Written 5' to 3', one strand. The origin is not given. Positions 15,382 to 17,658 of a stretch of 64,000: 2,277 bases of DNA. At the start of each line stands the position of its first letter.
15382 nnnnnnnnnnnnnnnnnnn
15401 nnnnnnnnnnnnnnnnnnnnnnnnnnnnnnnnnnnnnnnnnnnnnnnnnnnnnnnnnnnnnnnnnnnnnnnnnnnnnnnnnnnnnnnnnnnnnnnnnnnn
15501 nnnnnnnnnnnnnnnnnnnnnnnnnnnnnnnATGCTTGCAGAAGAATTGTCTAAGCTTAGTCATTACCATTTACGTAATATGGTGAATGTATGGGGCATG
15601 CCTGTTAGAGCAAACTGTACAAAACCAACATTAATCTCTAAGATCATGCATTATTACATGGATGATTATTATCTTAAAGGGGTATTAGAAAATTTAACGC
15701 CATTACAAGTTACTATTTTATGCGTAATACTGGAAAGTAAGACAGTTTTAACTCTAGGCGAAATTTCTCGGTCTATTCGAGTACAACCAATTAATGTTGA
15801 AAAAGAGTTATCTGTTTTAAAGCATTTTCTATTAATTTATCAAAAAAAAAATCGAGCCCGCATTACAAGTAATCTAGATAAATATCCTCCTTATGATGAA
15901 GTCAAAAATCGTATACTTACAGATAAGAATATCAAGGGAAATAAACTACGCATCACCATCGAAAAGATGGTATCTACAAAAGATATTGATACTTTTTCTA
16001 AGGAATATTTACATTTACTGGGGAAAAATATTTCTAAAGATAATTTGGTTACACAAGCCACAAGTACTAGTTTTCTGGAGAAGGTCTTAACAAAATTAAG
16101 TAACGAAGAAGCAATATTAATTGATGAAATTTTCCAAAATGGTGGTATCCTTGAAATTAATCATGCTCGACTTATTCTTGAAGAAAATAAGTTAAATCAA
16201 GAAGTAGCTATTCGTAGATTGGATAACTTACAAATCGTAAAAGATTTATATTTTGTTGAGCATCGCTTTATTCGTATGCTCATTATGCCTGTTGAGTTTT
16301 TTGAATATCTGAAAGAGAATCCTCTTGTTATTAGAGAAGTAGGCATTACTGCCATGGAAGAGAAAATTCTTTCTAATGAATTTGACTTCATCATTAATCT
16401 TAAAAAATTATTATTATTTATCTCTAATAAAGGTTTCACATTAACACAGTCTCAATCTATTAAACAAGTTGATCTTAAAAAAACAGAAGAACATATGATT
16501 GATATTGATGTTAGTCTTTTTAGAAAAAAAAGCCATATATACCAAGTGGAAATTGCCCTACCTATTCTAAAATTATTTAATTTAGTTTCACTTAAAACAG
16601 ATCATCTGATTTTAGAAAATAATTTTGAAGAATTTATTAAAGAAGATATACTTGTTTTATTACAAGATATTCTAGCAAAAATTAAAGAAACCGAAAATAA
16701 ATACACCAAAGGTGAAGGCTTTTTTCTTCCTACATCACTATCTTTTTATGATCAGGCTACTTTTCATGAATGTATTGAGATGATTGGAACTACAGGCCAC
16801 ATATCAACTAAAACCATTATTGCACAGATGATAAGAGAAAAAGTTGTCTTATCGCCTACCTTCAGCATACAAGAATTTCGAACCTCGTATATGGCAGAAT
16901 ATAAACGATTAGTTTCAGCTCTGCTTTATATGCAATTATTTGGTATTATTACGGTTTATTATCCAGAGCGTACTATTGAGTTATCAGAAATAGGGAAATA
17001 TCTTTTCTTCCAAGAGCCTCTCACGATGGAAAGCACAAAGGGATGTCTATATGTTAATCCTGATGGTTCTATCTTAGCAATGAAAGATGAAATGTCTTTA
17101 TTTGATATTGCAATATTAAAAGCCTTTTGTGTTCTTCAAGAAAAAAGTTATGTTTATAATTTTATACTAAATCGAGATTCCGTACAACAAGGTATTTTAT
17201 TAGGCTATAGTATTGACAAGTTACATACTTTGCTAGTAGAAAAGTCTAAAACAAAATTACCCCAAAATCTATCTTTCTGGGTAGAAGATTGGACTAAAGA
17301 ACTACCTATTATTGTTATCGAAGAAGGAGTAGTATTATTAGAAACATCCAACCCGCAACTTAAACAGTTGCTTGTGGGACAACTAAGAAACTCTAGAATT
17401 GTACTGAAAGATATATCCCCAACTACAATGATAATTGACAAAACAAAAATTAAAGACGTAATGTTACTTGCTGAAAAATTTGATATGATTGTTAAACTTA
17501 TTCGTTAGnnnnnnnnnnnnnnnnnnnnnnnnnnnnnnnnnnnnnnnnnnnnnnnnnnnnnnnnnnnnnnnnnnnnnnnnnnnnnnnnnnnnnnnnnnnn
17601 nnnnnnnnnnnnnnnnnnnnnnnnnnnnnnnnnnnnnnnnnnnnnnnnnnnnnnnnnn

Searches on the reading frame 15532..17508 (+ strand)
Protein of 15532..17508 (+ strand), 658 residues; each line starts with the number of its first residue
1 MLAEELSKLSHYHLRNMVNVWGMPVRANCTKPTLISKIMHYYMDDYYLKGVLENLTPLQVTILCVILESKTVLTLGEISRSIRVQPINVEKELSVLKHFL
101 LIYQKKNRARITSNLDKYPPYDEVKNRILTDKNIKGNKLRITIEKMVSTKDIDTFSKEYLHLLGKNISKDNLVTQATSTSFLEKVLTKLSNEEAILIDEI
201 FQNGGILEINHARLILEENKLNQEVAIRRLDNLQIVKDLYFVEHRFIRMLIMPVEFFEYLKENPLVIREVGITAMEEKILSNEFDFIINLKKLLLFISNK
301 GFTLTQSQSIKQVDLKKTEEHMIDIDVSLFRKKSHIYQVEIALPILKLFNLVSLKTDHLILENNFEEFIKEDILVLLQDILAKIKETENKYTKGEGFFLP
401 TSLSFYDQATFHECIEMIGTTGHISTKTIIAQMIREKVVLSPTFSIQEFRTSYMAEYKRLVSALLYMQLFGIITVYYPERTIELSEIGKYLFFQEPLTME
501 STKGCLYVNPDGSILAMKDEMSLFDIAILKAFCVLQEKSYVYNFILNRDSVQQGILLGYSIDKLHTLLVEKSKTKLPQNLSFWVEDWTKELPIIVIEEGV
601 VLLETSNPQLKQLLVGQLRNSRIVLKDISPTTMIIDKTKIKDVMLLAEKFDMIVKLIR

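Call 64: search_protein_families(library=pfam, proteins=[window:15532-17508:+], max_evalue=0.00001)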
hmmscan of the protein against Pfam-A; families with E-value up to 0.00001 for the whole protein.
window:15532-17508:+ (658 aa): 1 family
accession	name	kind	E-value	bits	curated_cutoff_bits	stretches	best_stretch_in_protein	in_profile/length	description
PF13625.11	Helicase_C_3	-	7.2e-07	29.7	34.2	1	507-623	2-119/125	Helicase conserved C-terminal domain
